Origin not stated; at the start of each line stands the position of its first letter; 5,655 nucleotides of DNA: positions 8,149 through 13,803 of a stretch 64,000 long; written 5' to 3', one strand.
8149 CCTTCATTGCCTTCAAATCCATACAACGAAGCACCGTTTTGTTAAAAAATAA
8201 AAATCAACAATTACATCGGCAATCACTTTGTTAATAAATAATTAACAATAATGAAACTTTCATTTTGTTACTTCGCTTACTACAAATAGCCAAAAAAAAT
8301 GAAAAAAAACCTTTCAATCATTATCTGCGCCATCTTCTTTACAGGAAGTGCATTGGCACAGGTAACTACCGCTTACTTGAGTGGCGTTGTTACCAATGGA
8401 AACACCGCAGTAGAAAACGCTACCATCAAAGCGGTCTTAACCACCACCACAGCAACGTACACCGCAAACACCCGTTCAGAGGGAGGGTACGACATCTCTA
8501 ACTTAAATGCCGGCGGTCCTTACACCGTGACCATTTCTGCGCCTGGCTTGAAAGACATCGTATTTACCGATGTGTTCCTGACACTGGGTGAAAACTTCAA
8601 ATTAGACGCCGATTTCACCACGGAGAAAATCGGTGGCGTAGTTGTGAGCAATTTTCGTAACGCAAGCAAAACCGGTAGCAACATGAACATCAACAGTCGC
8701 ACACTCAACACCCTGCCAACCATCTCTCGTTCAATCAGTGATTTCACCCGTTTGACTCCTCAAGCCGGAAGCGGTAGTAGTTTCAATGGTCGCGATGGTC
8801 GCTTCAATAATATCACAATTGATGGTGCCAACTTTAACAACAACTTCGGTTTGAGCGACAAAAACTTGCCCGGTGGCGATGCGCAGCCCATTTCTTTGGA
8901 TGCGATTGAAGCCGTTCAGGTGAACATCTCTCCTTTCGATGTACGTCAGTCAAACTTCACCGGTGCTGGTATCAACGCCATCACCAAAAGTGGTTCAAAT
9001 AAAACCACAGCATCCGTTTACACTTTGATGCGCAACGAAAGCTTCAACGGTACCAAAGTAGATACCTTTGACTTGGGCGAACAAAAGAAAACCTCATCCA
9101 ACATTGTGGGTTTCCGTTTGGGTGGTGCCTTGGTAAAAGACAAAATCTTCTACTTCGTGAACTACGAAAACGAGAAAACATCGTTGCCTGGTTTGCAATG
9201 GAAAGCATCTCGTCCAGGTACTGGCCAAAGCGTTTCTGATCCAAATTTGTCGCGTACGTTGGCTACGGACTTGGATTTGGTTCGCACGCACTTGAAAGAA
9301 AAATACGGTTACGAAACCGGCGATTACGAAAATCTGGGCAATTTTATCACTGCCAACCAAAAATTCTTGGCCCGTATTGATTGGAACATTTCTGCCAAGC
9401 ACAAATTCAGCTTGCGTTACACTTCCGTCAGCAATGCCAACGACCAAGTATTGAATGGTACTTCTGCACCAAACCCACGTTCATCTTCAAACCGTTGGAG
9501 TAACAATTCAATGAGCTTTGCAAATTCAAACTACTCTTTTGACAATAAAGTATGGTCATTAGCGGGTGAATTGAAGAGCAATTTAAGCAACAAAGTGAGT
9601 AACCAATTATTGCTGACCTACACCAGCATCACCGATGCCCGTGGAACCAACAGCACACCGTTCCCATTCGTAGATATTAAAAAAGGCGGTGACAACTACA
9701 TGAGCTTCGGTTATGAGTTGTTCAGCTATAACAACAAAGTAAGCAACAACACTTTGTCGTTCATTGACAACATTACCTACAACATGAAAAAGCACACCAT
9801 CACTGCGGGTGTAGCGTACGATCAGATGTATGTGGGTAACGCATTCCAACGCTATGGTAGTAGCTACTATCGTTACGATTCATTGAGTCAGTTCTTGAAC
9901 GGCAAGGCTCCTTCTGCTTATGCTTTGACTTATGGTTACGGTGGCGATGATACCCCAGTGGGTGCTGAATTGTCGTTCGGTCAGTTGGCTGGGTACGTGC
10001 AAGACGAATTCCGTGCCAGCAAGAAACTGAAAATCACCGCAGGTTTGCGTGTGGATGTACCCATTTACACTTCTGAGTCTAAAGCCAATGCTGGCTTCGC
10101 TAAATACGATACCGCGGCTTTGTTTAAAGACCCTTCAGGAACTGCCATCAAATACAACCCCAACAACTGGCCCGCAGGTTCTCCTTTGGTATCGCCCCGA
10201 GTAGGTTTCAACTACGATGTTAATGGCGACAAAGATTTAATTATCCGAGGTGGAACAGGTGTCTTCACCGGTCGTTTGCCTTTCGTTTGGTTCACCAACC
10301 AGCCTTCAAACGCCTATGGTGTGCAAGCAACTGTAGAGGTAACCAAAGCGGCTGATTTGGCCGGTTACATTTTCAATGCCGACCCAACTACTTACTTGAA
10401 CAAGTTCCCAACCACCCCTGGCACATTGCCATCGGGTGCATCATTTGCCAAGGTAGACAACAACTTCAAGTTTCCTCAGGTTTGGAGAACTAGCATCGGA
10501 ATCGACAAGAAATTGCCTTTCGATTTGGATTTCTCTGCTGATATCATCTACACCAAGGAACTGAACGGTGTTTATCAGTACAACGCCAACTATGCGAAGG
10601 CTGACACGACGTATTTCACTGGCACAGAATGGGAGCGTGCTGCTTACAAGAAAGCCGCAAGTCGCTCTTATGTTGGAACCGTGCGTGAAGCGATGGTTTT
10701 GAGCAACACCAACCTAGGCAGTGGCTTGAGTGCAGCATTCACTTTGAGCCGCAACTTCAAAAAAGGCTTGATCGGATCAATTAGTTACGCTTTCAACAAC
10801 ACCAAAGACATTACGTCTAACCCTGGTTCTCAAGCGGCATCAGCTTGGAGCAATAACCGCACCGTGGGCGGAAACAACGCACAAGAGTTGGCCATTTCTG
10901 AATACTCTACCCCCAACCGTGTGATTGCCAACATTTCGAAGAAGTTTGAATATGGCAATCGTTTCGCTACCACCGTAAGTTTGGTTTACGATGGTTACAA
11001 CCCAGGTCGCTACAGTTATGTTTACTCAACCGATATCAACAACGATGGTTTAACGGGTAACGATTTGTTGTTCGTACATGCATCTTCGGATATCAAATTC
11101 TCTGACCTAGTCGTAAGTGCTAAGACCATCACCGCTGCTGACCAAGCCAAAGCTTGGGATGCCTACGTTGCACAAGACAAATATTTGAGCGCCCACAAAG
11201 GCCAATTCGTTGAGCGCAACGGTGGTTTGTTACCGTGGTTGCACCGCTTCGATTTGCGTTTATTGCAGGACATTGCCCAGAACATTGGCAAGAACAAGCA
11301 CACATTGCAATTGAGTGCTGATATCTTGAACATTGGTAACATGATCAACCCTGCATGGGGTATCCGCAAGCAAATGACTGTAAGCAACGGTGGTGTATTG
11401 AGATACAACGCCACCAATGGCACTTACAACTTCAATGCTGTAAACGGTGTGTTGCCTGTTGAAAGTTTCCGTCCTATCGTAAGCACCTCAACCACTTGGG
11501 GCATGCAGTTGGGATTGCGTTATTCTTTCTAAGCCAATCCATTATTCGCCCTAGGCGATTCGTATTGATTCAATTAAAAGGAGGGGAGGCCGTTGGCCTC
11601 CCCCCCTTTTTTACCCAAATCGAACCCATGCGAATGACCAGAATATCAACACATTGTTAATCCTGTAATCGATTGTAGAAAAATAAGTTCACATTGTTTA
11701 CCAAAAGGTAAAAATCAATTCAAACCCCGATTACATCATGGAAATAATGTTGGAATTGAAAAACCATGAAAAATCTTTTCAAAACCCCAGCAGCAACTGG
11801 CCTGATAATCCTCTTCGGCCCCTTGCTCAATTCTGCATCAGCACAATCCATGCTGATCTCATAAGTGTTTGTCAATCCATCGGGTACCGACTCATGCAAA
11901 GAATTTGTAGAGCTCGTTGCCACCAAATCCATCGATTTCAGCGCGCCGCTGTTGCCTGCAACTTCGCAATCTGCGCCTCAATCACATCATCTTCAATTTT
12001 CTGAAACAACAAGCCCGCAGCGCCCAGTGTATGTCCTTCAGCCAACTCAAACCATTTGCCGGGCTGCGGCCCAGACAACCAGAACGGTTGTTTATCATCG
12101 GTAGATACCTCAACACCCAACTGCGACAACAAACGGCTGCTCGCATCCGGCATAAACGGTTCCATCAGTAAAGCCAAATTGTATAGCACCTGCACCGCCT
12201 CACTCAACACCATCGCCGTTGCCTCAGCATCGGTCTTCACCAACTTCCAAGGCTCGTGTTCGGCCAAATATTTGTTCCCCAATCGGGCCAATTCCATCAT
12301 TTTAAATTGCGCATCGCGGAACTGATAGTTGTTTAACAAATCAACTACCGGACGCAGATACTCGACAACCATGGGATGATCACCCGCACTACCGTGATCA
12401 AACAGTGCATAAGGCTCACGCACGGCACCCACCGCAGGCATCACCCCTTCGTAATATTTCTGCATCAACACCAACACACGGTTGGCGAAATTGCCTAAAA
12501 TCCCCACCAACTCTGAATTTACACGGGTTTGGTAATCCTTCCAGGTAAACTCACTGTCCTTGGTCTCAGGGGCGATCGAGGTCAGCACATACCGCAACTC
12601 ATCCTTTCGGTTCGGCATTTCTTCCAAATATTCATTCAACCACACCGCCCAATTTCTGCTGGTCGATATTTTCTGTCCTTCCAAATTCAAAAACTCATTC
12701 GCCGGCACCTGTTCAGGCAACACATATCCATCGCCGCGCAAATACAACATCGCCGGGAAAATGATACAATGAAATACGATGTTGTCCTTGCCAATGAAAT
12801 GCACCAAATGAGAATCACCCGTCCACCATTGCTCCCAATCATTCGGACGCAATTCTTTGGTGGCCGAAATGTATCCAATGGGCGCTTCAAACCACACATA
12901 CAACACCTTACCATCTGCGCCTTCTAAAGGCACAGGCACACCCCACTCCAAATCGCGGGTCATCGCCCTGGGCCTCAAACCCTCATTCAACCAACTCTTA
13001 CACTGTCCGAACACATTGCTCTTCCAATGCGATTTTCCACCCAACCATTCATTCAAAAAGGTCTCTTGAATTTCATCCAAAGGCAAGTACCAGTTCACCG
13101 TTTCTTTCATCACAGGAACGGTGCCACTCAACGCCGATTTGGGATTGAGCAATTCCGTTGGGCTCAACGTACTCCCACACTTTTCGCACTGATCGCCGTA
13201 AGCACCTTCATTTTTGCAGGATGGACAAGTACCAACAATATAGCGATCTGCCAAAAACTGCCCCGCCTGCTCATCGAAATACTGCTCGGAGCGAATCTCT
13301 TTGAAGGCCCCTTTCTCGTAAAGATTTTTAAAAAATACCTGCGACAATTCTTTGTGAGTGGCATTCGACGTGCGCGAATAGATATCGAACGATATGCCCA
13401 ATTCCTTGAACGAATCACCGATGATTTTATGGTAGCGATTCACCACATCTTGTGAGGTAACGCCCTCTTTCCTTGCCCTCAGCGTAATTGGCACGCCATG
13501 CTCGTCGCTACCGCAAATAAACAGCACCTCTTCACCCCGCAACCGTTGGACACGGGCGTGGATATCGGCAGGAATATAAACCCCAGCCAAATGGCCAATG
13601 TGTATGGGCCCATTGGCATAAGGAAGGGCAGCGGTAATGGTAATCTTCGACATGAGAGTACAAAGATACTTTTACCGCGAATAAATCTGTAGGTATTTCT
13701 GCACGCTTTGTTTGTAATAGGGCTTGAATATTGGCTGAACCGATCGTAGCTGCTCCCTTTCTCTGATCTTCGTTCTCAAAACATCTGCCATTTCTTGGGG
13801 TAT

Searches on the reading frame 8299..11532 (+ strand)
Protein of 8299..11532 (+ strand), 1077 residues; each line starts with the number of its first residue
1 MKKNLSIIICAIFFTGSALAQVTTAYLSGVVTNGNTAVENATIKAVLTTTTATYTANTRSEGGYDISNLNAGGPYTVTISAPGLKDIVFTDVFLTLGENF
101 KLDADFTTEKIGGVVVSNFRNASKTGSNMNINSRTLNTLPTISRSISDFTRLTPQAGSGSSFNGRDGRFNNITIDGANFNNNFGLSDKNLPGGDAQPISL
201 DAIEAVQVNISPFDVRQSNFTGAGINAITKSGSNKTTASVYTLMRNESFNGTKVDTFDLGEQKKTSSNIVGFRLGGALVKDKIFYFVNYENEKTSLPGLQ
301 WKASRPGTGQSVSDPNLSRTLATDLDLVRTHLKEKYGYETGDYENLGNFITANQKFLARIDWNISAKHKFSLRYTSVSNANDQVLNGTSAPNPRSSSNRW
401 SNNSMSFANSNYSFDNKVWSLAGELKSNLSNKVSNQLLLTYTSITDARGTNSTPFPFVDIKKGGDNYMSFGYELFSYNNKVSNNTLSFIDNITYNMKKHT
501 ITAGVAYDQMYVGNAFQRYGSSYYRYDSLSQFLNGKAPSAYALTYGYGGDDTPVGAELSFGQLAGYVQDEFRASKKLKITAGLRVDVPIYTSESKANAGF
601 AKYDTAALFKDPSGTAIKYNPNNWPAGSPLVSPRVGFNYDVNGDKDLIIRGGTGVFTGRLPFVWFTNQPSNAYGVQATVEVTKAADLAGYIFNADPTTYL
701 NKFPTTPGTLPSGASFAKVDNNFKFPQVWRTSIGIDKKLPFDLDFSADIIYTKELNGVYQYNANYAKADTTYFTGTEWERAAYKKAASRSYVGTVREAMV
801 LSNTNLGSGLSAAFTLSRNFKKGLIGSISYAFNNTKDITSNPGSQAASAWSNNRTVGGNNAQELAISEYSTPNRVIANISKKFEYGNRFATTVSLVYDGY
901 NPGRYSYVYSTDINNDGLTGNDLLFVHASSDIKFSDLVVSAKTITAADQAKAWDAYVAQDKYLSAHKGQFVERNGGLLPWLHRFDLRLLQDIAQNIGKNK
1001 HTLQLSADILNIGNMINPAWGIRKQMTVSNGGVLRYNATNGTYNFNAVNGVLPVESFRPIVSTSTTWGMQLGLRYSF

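Call 80: search_protein_families(library=pfam, proteins=[window:8299-11532:+], max_evalue=0.00001)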
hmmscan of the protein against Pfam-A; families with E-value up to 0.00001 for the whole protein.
window:8299-11532:+ (1077 aa): 2 families
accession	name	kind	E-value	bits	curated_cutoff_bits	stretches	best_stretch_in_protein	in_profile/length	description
PF25183.1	OMP_b-brl_4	-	8.8e-47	160.5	30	1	228-1019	1-812/838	Outer membrane beta barrel domain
PF13620.12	CarboxypepD_reg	-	6.4e-12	46.1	32.3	1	27-104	2-79/82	Carboxypeptidase regulatory-like domain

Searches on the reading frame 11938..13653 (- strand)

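Call 80: search_protein_families(library=pfam, proteins=[window:11938-13653:-], max_evalue=0.00001)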
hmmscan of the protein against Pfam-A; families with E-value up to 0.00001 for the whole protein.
window:11938-13653:- (571 aa): 3 families
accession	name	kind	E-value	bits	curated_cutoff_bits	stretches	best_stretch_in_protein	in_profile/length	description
PF09334.17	tRNA-synt_1g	-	9.2e-151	502.5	20.1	1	5-394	2-391/391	tRNA synthetases class I (M)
PF19303.5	Anticodon_3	-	6.9e-17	62.2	23.5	1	436-565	25-147/152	Anticodon binding domain of methionyl tRNA ligase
PF00133.28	tRNA-synt_1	-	3.4e-14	52.8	22.7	1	5-243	26-245/414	tRNA synthetases class I (I, L, M and V)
